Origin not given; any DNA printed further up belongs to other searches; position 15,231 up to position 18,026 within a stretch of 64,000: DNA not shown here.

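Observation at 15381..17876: Unusual single-polypeptide fusion of an NRPS/PKS-type terminal reductase with a PAPS sulfotransferase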

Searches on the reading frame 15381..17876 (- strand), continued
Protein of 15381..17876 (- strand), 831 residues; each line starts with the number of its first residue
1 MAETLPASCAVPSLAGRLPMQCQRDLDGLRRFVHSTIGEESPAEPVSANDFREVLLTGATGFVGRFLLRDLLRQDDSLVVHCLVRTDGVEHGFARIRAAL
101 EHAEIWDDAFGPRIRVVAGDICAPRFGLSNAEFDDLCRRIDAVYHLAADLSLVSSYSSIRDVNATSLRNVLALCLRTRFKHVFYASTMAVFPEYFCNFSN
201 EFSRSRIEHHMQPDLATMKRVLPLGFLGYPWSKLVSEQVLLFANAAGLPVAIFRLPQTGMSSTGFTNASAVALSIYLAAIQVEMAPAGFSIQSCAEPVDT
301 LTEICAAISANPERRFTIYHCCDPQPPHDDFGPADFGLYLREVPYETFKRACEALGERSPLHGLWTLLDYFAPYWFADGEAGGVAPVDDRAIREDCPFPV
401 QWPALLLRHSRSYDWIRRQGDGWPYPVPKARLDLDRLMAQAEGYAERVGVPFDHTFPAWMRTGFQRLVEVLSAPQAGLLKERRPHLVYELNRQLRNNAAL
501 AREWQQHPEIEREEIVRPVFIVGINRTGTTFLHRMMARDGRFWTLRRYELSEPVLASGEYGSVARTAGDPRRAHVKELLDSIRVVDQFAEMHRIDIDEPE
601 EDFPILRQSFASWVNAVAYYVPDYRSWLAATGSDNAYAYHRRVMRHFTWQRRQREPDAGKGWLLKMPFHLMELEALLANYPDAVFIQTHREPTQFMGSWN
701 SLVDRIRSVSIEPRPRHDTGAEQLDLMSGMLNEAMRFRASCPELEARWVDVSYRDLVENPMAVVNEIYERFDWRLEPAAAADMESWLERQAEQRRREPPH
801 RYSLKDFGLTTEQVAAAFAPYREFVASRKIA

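Call 8: search_solved_structures(query=window:15381-17876:-, max_evalue=0.001)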
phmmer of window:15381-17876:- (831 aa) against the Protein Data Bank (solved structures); distinct sequences matched with E-value up to 0.001: 12.
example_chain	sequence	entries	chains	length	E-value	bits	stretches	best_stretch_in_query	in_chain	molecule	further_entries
4u7w_A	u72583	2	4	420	9.9e-41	142.8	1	46-351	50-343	MxaA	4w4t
2zq5_A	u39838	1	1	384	2.2e-36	128.4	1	502-819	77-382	Putative uncharacterized protein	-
8v1x_A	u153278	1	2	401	1.1e-33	119.5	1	42-320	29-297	Type I polyketide synthase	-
2z6v_A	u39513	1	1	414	7.8e-23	83.5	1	500-823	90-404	Putative uncharacterized protein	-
4dqv_A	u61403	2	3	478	1.8e-14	55.9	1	28-296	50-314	PROBABLE PEPTIDE SYNTHETASE NRP (PEPTIDE SYNTHASE) | Peptide synthetase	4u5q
5mso_A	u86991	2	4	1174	2.3e-14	55.6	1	28-340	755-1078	Carboxylic acid reductase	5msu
5msc_A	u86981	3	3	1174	2e-13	52.4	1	41-289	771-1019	Carboxylic acid reductase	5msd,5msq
5msp_A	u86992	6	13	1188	4.1e-13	51.4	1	29-289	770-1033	Thioester reductase domain-containing protein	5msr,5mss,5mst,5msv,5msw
9x29_A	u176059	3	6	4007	6.8e-10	40.7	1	53-187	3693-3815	PKS-NRPS hybrid synthetase psoA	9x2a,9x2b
9x2c_A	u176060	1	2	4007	1e-09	40.2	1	53-187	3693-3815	PKS-NRPS hybrid synthetase psoA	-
6vtj_A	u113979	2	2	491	3.8e-09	38.3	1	52-354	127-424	Non-ribosomal peptide synthetase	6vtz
6nki_A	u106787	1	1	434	6.8e-09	37.4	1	52-172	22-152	NRPS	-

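Call 15: find_related_loci(query=A1, collection=genome_contigs, flank=10000)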
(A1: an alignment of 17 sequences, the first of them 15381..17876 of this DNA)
Query A1 (831 aa) in genome_contigs; peptide patterns used: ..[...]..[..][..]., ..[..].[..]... (x = any residue, [..] = any of these).
522 stretches matched a pattern; 217 encode a relative of the query (tblastn E <= 1e-3); the best 80 are kept; 80 distinct loci.
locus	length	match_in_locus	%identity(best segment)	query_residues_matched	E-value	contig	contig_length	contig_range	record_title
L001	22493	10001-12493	95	1-831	0e+0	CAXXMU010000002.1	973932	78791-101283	MAG: Alphaproteobacteria bacterium isolate 52200dbb-96b0-4271-9d33-ac17574469e2 genome assembly, contig: contig_2, whole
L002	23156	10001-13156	85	1-831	0e+0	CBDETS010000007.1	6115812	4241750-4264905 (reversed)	MAG: Paracoccaceae bacterium isolate d64af6e7-52e0-4969-a89a-2429f2ada3a2 genome assembly, contig: contig_6, whole genom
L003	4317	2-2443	82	18-831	0e+0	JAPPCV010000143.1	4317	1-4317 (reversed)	MAG: Boseongicola sp. isolate IRC3_bin_8 NODE_6242_length_4317_cov_56.0978, whole genome shotgun sequence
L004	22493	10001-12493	84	1-831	0e+0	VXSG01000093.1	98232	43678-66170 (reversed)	MAG: Boseongicola sp. SB0665_bin_10 NODE_146_length_98232_cov_12.631757, whole genome shotgun sequence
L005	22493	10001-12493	85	1-831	0e+0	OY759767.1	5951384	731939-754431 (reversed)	MAG: Paracoccaceae bacterium isolate 316162c6-927f-40e2-b83c-ebe45102abf5 genome assembly, chromosome: 1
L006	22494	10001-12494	83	1-831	0e+0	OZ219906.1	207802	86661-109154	MAG: Paracoccaceae bacterium isolate 4cdb1b34-29e2-49c8-9f17-49d5e6017733 genome assembly, chromosome: 8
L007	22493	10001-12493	88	1-831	0e+0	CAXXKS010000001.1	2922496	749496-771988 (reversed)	MAG: Alphaproteobacteria bacterium isolate 9bb74b87-2c64-497b-9104-8e9834e062e5 genome assembly, contig: contig_1, whole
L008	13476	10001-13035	66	10-830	0e+0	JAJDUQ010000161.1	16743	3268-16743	MAG: Gammaproteobacteria bacterium isolate jk18x1bzbins.85 k141_176940, whole genome shotgun sequence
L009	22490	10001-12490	64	1-830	0e+0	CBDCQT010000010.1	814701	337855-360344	MAG: Alphaproteobacteria bacterium isolate e3c776a9-cacd-4c18-a30b-cff54c8cb4cc genome assembly, contig: contig_10, whol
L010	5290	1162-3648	64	2-830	0e+0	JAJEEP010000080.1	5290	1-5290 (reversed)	MAG: Alphaproteobacteria bacterium isolate p16x34bins.43 k141_417850, whole genome shotgun sequence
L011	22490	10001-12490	64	1-830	0e+0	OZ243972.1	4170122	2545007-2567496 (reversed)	MAG: Alphaproteobacteria bacterium isolate 09f1bc1b-1bad-4b92-9679-6e0ab018260f genome assembly, chromosome: 1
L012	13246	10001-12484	64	1-828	0e+0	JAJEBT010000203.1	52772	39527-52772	MAG: Alphaproteobacteria bacterium isolate jk18x9bins.50 k141_98720, whole genome shotgun sequence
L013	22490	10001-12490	63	1-830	0e+0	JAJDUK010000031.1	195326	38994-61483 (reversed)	MAG: Alphaproteobacteria bacterium isolate jk18x1bzbins.75 k141_740357, whole genome shotgun sequence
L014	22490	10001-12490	64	1-830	0e+0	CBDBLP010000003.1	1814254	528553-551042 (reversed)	MAG: Alphaproteobacteria bacterium isolate 37c3e897-58c7-439f-9262-4bba990a831e genome assembly, contig: contig_3, whole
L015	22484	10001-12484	62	1-828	0e+0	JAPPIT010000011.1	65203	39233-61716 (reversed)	MAG: Defluviicoccus sp. isolate RHO2_bin_2 NODE_744_length_65203_cov_59.554200, whole genome shotgun sequence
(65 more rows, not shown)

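Call 28: search_solved_structures(query=A2, max_evalue=0.001, show_alignments=3)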
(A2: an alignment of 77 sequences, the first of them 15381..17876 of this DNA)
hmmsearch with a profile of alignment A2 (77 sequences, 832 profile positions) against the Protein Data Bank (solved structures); distinct sequences matched with E-value up to 0.001: 27.
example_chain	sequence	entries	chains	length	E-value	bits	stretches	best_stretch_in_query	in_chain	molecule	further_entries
4u7w_A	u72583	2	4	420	1.4e-52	181.8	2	48-192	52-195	MxaA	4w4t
2zq5_A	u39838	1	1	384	2.4e-51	177.7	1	462-819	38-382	Putative uncharacterized protein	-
8v1x_A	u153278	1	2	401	1.5e-47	165.1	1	41-349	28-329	Type I polyketide synthase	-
2z6v_A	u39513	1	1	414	4.2e-39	137.2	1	461-823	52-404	Putative uncharacterized protein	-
5msc_A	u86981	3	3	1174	1.4e-26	95.7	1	31-290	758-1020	Carboxylic acid reductase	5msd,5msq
4dqv_A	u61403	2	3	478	4e-26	94.2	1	8-289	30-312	PROBABLE PEPTIDE SYNTHETASE NRP (PEPTIDE SYNTHASE) | Peptide synthetase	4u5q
5mso_A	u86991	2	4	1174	1.6e-25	92.2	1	28-324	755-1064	Carboxylic acid reductase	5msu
5msp_A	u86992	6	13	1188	2.4e-22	81.7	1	28-290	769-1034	Thioester reductase domain-containing protein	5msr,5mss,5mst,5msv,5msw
6vtj_A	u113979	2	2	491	1.1e-19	72.9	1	50-351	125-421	Non-ribosomal peptide synthetase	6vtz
6nki_A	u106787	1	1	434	1.4e-16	62.7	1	52-239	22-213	NRPS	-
4f6c_A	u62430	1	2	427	1.4e-11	46.1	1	26-324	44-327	AusA reductase domain protein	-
4f6l_B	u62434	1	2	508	2.4e-11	45.3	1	26-323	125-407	AusA reductase domain protein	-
9x29_A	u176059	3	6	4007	6e-10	40.7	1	53-190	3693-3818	PKS-NRPS hybrid synthetase psoA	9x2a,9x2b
9x2c_A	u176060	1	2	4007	1.1e-09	39.9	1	53-190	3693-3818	PKS-NRPS hybrid synthetase psoA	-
7eoz_A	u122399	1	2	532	5.3e-09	37.6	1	52-187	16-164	Fatty acyl-CoA reductase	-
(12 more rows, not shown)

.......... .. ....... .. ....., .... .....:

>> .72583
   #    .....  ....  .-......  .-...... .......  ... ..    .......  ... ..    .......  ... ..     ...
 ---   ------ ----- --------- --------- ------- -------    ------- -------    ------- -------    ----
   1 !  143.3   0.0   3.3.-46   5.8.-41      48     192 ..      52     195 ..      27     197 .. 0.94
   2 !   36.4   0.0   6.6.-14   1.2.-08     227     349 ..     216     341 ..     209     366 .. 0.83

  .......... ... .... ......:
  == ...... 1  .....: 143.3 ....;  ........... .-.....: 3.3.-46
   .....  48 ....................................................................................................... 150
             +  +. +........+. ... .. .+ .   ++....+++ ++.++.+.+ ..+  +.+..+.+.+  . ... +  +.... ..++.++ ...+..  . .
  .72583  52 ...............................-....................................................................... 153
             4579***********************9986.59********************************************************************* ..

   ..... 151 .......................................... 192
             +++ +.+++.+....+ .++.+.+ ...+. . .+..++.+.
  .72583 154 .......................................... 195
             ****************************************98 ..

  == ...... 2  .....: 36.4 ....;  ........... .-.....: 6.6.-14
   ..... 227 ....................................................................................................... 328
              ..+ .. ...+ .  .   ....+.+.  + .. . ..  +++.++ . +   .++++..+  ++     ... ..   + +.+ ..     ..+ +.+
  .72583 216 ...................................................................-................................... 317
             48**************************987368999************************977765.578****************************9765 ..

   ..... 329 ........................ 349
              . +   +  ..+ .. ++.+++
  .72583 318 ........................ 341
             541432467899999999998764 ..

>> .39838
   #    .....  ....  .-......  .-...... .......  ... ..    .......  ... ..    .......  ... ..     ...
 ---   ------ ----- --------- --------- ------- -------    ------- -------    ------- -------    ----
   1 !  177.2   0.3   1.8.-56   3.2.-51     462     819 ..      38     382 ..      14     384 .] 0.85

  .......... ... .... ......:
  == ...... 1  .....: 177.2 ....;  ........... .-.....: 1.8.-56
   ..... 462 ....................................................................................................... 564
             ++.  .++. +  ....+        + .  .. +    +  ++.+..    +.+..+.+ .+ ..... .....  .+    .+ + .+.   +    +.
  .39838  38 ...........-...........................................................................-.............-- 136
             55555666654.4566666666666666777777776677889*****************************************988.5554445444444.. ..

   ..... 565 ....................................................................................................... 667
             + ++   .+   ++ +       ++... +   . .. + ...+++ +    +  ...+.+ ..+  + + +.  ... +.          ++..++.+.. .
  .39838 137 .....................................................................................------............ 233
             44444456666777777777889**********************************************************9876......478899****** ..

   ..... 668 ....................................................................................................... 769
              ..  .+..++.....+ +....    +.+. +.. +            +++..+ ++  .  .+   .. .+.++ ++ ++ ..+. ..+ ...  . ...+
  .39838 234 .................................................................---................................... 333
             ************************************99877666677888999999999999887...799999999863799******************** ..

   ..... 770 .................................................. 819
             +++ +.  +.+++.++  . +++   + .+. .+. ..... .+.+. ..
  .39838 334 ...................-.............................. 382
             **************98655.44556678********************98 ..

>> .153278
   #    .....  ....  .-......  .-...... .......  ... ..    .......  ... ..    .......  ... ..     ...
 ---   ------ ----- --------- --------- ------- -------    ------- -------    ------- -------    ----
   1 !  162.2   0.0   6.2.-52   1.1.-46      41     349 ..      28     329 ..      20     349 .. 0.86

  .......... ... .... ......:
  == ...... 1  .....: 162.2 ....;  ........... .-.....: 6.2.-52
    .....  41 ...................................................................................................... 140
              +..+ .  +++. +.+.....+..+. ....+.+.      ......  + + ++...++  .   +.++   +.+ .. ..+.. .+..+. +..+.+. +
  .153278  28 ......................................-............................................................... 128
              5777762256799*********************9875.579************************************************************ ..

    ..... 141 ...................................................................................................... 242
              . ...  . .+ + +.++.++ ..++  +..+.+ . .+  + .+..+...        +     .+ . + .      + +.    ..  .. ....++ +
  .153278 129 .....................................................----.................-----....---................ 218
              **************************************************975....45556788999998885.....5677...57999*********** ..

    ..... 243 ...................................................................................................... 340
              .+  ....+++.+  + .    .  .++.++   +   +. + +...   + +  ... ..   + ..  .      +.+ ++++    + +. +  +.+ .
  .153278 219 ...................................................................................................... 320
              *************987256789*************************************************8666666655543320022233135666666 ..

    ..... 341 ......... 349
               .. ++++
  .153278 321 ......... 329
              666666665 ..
